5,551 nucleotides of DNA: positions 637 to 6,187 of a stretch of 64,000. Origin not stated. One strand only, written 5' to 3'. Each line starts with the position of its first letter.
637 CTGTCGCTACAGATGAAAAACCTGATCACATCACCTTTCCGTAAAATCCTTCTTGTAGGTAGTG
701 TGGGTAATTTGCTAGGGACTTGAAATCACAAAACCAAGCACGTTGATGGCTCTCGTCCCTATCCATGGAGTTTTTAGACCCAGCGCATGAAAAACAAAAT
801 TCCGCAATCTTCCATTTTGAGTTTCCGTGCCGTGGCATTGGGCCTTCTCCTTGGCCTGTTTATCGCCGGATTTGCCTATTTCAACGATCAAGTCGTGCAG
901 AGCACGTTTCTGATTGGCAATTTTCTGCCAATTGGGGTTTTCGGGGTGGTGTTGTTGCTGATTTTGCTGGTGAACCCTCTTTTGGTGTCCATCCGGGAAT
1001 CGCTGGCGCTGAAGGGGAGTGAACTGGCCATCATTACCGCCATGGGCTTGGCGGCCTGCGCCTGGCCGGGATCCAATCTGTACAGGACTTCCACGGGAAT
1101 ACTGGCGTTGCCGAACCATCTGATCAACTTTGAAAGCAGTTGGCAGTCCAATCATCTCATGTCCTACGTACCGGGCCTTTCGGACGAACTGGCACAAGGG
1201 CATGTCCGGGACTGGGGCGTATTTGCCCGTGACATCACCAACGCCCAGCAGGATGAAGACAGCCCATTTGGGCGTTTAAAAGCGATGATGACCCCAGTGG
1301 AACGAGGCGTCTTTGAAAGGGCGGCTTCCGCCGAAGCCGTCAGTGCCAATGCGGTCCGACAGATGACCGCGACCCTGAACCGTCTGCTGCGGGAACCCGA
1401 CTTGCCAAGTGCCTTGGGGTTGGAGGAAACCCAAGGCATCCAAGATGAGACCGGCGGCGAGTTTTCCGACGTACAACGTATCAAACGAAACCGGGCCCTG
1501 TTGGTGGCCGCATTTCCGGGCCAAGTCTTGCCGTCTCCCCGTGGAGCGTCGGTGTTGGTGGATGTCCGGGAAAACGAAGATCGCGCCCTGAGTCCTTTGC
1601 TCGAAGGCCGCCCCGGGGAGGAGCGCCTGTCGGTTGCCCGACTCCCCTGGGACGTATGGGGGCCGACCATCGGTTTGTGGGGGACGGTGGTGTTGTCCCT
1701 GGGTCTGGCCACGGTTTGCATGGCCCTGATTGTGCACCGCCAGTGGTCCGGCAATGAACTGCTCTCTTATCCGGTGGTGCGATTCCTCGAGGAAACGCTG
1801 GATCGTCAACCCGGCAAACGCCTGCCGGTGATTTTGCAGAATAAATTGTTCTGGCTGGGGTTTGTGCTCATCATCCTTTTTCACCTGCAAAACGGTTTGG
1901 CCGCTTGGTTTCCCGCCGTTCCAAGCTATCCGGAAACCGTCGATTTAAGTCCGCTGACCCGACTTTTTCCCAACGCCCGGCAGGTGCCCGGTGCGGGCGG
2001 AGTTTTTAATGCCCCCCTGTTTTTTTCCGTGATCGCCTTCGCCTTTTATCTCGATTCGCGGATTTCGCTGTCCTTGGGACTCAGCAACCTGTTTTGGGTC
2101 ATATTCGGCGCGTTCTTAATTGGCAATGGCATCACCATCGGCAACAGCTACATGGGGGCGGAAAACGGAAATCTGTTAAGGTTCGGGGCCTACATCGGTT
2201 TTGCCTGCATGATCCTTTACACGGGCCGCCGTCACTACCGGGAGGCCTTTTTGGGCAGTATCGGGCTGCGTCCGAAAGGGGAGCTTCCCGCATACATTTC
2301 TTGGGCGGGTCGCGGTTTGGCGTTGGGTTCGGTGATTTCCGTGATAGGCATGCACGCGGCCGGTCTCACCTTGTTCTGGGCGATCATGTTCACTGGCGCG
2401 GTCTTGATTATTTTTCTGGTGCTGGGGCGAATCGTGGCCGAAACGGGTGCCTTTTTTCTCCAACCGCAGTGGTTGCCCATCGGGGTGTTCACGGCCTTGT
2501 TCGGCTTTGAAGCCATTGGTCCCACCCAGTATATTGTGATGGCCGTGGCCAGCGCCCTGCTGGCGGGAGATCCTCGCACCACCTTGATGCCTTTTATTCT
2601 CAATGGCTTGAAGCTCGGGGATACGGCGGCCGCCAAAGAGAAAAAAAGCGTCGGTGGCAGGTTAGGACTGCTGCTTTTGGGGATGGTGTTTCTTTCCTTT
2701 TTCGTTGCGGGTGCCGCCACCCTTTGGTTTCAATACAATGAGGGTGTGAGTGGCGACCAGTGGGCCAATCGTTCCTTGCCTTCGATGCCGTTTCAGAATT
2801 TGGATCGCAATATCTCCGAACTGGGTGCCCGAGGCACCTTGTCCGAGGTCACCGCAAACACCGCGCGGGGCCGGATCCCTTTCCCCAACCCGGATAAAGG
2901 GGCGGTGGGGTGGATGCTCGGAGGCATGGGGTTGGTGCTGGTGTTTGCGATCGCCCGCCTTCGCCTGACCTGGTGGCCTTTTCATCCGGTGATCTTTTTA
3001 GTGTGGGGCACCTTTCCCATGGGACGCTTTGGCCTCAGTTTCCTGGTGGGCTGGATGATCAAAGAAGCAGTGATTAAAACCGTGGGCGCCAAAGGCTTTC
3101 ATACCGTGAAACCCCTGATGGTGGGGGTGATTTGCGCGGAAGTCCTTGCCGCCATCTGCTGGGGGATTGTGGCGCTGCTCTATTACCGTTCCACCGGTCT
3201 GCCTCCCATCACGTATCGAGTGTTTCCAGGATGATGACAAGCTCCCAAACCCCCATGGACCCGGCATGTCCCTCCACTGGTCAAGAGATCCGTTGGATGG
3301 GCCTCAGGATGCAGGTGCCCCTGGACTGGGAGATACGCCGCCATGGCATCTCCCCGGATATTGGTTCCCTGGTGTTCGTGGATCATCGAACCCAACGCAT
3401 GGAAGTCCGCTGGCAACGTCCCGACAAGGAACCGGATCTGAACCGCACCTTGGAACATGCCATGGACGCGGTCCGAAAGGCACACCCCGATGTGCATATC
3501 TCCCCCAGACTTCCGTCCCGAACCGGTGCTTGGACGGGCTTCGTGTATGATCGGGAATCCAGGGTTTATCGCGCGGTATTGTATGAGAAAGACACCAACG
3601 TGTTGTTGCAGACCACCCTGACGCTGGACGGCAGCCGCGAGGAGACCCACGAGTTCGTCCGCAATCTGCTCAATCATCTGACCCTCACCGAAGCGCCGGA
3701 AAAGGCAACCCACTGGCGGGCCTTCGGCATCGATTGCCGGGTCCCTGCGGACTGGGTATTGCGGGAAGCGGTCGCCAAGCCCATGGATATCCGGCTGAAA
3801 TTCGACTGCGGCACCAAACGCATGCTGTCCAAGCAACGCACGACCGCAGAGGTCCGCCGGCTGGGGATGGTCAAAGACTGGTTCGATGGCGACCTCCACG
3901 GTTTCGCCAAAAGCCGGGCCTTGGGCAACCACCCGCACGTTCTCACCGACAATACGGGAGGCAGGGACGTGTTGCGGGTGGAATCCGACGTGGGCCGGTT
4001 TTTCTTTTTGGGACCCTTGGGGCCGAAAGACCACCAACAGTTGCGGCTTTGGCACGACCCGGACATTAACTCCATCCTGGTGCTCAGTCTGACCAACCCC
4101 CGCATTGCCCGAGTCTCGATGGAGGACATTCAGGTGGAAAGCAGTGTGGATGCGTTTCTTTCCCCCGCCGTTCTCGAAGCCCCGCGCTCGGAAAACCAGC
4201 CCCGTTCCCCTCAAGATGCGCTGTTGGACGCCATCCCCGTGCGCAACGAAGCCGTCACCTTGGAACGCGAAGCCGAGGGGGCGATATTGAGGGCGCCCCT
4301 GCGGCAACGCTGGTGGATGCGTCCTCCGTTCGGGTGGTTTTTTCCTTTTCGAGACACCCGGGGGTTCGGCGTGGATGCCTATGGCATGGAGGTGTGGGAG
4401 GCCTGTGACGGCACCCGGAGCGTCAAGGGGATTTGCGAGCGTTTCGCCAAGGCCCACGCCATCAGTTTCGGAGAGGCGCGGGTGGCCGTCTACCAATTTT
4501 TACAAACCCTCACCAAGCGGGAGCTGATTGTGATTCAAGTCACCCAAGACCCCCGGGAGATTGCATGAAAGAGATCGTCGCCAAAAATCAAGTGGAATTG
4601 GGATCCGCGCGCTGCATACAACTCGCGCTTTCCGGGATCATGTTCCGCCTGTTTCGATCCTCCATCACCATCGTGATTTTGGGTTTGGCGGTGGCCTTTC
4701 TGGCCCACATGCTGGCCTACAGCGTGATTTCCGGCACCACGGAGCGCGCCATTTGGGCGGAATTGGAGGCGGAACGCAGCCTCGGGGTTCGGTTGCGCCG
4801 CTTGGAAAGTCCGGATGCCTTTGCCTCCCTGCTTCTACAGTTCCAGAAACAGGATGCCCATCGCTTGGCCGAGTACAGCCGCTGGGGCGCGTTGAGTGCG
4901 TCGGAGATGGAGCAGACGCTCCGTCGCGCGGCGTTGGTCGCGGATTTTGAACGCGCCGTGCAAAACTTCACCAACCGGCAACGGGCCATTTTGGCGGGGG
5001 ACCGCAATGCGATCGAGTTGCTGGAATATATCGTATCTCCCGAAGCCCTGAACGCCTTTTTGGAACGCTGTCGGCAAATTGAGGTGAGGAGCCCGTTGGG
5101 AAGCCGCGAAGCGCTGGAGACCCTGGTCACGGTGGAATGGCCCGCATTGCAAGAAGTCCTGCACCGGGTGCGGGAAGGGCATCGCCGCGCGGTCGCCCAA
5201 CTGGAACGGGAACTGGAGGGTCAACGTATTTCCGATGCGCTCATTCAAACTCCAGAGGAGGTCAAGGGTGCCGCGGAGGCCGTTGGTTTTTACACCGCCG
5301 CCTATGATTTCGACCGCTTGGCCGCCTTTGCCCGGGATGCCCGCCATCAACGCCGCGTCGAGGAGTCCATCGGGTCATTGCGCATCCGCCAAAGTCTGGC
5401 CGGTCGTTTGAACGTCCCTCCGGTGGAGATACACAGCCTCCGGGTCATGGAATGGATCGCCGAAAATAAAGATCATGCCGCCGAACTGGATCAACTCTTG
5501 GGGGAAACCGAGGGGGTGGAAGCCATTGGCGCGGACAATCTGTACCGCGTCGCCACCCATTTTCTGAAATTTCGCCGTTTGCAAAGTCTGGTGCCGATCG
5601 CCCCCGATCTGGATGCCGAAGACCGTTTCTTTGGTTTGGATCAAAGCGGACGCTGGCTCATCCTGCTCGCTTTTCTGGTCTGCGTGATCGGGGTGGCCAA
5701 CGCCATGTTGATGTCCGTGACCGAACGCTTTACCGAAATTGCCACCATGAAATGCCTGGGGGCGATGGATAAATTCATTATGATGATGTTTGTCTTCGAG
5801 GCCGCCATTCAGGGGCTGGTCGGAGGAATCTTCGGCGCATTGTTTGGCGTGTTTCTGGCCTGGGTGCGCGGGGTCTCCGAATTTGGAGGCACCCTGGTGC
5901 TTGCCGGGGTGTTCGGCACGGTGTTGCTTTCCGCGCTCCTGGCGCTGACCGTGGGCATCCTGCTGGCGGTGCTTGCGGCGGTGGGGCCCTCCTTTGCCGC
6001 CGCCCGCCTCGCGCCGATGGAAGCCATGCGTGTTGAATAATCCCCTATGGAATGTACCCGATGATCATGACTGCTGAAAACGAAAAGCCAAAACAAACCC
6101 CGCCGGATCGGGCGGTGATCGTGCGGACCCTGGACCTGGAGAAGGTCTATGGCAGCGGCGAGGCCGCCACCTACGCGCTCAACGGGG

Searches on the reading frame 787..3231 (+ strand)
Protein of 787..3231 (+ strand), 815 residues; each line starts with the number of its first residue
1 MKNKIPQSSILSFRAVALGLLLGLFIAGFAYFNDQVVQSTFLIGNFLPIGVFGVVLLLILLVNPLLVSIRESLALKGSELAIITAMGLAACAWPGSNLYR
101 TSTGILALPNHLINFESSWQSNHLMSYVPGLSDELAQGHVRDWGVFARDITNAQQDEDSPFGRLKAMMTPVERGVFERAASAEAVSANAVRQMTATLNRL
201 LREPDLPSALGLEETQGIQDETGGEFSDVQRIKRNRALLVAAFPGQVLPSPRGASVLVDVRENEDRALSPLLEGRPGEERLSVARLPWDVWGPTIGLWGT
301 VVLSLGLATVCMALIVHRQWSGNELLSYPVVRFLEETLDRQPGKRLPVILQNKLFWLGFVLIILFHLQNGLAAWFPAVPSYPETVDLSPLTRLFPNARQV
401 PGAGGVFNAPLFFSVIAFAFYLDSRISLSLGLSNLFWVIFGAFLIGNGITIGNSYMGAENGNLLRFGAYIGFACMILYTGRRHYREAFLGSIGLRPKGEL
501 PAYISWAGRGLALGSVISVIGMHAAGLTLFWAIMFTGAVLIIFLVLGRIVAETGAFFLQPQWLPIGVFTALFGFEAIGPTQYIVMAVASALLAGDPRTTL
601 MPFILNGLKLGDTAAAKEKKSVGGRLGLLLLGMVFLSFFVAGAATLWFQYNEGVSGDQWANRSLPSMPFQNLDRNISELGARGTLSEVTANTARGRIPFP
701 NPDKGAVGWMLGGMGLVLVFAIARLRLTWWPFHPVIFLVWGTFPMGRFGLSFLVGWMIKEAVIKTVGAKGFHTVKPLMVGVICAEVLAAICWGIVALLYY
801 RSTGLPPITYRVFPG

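Call 10: search_protein_families(library=pfam, proteins=[window:787-3231:+], max_evalue=0.01)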
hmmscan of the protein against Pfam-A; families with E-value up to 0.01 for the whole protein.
window:787-3231:+ (815 aa): 2 families
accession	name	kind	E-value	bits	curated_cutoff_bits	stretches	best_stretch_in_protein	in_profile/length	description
PF20581.3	DUF6785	-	4.6e-74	250.2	25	2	263-653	122-498/498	Family of unknown function (DUF6785)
PF20580.3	DUF6784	-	4.3e-17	62.6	26.4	1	708-799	2-93/101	Domain of unknown function (DUF6784)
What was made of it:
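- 787..6040 (+): Upstream operon genes: DUF6785/DUF6784 membrane protein (787-3234), a protein with a C-terminal PqqD domain (3132-4568), and a small FtsX permease with an all-helical periplasmic loop (4433-6040). Pfam hits (call 10).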

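Call 39: search_protein_families(library=ncbifam, proteins=[window:787-3231:+], max_evalue=0.1)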
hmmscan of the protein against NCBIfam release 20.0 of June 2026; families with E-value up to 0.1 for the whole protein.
window:787-3231:+ (815 aa): 0 families

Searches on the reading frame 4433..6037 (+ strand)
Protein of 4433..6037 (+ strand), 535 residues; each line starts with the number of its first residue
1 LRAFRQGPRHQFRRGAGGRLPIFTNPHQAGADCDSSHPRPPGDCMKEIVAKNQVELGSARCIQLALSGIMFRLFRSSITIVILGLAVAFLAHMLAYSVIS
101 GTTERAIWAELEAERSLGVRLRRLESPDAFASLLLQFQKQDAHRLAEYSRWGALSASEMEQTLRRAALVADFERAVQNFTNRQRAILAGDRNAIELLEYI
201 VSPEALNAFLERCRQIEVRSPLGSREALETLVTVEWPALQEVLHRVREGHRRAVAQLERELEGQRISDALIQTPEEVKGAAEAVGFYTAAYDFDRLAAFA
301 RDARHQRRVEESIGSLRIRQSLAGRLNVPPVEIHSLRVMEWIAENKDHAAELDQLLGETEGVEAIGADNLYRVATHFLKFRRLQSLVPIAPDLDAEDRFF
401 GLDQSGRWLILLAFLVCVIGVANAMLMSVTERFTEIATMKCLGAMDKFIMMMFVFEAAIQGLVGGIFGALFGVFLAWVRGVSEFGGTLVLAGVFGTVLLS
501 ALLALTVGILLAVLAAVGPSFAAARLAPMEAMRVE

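Call 10: search_protein_families(library=pfam, proteins=[window:4433-6037:+], max_evalue=0.01)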
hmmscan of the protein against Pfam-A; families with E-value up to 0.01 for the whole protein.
window:4433-6037:+ (535 aa): 1 family
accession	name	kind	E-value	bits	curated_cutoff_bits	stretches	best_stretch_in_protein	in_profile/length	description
PF02687.27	FtsX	-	1.1e-14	54.9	25.5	1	410-526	4-118/120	FtsX-like permease C-terminal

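Call 39: search_protein_families(library=ncbifam, proteins=[window:4433-6037:+], max_evalue=0.1)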
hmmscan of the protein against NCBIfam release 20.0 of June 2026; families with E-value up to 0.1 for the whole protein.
window:4433-6037:+ (535 aa): 9 families
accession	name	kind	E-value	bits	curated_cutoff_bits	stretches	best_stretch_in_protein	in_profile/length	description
TIGR02212.1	lolCE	equivalog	9.5e-10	38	362.45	1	411-535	269-411/411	lipoprotein-releasing ABC transporter permease subunit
NF007826.0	PRK10535.1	equivalog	4.8e-08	31.7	966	1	412-533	531-646/648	macrolide ABC transporter ATP-binding protein/permease MacB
NF008357.0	PRK11146.1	exception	9.9e-07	27.9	439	1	414-528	275-407/414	lipoprotein-releasing ABC transporter permease subunit LolE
NF038347.1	FtsX_Gpos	exception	1.1e-06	28.3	225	1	408-514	173-279/296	permease-like cell division protein FtsX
NF008076.0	PRK10814.1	exception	2.5e-06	26.8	473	1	413-535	274-399/399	lipoprotein-releasing ABC transporter permease subunit LolC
TIGR02213.1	lolE_release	exception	3.7e-06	26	540.35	1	414-529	272-405/411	lipoprotein-releasing ABC transporter permease subunit LolE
NF038346.1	FtsX_actino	exception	4.3e-06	26.3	250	1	410-517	187-299/308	permease-like cell division protein FtsX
TIGR00439.2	FtsX_Gneg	equivalog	8.9e-06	25.1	255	1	410-516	174-283/292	permease-like cell division protein FtsX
TIGR03434.1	ADOP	subfamily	0.0004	18.6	622.3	1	411-535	686-803/803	ADOP family duplicated permease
